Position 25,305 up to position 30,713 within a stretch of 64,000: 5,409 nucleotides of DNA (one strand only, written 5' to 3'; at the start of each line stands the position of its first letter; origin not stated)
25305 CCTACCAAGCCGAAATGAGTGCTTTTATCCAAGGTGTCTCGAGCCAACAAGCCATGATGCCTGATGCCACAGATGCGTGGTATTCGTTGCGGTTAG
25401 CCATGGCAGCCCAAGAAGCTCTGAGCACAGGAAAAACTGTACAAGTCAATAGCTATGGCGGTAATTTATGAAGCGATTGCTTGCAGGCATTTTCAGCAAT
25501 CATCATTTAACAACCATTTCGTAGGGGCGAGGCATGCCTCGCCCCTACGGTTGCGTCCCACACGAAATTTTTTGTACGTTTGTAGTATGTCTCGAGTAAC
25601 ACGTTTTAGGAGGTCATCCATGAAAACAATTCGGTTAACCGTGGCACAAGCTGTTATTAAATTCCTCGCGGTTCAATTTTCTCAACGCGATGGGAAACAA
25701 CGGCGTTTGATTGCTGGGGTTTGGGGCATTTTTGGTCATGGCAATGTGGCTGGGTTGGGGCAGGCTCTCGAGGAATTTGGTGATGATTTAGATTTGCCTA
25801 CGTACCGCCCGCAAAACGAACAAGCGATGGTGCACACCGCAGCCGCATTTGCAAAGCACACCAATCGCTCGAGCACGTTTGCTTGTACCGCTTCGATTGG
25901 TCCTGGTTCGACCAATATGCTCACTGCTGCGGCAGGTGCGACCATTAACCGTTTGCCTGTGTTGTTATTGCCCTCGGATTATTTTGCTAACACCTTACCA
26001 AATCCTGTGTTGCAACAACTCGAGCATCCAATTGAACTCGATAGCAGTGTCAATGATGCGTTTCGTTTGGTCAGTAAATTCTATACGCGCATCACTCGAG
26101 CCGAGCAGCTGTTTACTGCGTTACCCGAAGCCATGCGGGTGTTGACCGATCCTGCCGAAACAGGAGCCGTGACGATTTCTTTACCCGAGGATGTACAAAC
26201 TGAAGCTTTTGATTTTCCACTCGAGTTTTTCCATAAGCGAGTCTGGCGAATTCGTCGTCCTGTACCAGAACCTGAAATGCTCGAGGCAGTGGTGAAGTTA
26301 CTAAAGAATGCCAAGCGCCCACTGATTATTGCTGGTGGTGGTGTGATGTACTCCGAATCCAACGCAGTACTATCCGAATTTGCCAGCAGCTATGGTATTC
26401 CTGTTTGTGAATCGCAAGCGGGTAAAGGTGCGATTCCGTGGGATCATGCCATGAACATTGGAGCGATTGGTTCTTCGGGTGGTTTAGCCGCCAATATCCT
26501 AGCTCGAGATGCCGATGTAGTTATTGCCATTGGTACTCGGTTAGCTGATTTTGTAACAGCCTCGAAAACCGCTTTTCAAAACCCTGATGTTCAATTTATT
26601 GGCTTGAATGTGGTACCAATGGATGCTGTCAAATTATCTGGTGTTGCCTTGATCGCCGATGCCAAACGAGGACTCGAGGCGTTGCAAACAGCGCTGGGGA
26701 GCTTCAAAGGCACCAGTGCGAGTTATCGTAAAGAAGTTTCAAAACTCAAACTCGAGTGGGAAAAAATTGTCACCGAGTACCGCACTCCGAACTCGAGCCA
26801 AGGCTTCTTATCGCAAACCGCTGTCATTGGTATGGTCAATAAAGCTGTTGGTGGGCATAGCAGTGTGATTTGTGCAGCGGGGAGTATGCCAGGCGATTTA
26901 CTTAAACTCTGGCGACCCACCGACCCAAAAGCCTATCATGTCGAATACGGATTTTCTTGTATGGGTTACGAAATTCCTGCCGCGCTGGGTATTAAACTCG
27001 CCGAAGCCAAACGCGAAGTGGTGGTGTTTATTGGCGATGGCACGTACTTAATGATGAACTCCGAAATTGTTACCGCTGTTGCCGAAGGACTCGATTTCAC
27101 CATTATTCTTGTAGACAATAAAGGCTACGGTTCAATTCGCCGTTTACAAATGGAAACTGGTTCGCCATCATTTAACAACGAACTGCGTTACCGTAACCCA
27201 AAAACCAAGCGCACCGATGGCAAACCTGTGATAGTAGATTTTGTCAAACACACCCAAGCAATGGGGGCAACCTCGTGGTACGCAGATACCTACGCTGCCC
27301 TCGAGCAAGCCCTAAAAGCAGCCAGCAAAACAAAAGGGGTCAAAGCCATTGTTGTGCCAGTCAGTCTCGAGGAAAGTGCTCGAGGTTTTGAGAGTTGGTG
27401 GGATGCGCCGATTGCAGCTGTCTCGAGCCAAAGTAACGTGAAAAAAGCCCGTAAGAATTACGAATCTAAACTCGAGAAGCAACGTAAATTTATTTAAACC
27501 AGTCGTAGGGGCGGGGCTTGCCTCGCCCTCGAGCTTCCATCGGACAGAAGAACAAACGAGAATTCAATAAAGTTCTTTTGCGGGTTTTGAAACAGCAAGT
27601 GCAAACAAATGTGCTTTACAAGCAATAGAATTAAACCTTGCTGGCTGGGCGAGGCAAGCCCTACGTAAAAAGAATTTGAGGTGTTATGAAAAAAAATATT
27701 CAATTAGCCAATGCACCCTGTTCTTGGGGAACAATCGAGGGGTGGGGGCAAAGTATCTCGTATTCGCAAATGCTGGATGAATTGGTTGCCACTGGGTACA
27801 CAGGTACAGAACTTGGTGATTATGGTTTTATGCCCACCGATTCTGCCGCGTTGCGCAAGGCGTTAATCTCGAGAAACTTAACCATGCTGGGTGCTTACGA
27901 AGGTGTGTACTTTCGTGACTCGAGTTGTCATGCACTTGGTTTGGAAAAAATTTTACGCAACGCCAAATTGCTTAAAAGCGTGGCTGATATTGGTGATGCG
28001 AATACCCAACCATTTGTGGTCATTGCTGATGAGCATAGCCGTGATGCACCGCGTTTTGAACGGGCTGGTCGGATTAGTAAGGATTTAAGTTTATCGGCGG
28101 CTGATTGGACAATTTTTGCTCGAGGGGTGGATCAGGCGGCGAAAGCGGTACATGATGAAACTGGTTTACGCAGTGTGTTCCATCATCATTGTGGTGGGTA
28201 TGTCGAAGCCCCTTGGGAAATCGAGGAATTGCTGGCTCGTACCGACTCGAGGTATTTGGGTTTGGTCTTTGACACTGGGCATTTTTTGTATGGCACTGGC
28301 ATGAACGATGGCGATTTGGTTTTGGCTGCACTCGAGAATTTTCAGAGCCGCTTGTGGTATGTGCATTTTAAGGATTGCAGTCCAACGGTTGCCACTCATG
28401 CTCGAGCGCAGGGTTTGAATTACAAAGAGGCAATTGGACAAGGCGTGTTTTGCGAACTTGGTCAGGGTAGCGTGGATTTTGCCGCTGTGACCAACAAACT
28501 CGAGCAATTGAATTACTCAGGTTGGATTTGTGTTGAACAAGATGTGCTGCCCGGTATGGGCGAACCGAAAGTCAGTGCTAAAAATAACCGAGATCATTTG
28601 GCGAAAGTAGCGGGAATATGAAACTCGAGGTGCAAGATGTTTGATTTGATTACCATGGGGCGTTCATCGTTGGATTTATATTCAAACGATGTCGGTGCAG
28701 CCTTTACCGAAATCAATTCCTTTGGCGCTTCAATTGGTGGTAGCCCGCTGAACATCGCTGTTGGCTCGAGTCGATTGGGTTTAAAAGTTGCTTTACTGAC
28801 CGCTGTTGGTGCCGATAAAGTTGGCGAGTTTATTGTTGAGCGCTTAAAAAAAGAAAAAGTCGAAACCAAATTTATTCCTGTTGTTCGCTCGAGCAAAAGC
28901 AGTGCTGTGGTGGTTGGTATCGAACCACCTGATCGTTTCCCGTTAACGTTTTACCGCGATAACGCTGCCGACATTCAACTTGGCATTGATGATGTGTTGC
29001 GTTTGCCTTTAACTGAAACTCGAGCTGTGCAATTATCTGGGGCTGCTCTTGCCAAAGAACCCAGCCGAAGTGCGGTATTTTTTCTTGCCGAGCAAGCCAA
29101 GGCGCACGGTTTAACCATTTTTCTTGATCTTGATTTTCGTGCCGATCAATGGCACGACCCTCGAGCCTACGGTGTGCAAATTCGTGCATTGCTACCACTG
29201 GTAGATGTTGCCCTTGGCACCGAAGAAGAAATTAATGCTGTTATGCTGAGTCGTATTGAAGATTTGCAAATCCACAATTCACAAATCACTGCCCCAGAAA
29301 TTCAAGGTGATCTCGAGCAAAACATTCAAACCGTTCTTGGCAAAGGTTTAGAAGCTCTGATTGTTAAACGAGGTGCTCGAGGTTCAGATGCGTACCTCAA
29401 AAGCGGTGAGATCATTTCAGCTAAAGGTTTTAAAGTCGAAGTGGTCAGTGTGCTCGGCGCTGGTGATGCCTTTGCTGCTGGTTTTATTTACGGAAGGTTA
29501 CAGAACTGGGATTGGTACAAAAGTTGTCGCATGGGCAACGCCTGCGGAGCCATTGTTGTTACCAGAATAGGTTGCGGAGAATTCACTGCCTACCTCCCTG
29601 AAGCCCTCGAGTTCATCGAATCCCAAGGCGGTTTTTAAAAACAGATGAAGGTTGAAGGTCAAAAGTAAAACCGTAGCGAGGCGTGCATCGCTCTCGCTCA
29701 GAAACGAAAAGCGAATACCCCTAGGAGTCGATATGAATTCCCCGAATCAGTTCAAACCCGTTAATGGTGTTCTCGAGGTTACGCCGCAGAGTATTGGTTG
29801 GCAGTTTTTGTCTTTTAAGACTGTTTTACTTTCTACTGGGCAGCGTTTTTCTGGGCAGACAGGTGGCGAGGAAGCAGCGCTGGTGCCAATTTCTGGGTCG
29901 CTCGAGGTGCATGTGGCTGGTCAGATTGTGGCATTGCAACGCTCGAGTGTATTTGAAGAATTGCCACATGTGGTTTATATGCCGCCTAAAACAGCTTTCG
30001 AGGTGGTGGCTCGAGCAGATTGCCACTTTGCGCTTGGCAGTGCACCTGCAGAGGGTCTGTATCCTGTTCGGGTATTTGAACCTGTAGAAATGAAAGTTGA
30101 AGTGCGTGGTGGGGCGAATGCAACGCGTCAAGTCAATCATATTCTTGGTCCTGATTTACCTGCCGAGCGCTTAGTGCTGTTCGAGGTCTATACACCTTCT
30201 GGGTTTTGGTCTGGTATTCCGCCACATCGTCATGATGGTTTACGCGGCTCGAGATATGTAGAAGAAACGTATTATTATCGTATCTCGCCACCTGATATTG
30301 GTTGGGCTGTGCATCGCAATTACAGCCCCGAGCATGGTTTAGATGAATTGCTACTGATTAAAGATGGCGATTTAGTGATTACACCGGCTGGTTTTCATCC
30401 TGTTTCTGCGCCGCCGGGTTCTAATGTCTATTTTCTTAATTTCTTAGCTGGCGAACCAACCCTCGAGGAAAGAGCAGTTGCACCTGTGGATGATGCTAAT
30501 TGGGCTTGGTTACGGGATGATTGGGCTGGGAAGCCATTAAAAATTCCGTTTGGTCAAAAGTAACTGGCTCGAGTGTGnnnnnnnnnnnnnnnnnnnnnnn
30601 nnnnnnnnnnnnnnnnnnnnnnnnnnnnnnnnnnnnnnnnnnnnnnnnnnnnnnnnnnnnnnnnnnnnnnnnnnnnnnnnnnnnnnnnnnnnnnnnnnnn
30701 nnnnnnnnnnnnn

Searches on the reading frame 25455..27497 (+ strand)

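Call 41: search_protein_families(library=pfam, proteins=[window:25455-27497:+], max_evalue=0.00001)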
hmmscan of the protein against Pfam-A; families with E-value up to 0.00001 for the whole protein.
window:25455-27497:+ (680 aa): 3 families
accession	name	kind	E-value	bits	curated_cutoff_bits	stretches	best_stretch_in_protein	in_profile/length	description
PF02775.26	TPP_enzyme_C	-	2.4e-33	115.5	21.9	1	475-633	2-150/151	Thiamine pyrophosphate enzyme, C-terminal TPP binding domain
PF00205.28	TPP_enzyme_M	-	4.1e-33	114.4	30.4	1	277-410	2-137/137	Thiamine pyrophosphate enzyme, central domain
PF02776.23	TPP_enzyme_N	-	3.5e-09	36.9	26.8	1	105-181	31-105/119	Thiamine pyrophosphate enzyme, N-terminal TPP binding domain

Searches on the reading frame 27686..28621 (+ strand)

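Call 9: search_protein_families(library=pfam, proteins=[window:27686-28621:+], max_evalue=0.0001)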
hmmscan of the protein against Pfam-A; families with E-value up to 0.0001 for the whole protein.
window:27686-28621:+ (311 aa): 1 family
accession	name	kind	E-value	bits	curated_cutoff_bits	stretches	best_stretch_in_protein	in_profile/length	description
PF01261.30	AP_endonuc_2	-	3.9e-18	66.5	31.1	1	31-286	2-230/249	Xylose isomerase-like TIM barrel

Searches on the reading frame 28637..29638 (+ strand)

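Call 9: search_protein_families(library=pfam, proteins=[window:28637-29638:+], max_evalue=0.0001)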
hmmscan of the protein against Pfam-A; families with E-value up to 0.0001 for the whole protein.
window:28637-29638:+ (333 aa): 1 family
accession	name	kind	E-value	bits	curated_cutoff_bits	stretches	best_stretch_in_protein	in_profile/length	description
PF00294.29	PfkB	-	4.1e-50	171.3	25.8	1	4-315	4-297/302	pfkB family carbohydrate kinase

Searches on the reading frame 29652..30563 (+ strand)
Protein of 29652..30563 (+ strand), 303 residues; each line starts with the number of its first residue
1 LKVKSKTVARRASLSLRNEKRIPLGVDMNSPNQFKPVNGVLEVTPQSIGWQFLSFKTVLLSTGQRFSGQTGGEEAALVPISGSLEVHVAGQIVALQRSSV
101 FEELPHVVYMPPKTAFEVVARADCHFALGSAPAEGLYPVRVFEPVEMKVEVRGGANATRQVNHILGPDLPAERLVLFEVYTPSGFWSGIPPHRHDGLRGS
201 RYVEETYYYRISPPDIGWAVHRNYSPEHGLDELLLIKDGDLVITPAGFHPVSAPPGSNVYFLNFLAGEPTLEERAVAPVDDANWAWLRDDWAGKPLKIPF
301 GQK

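Call 9: search_protein_families(library=pfam, proteins=[window:29652-30563:+], max_evalue=0.0001)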
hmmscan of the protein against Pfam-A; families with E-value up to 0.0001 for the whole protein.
window:29652-30563:+ (303 aa): 1 family
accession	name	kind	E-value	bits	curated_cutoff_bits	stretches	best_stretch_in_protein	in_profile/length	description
PF04962.18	KduI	-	5.7e-68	229.5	23.9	1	38-287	13-262/262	KduI/IolB family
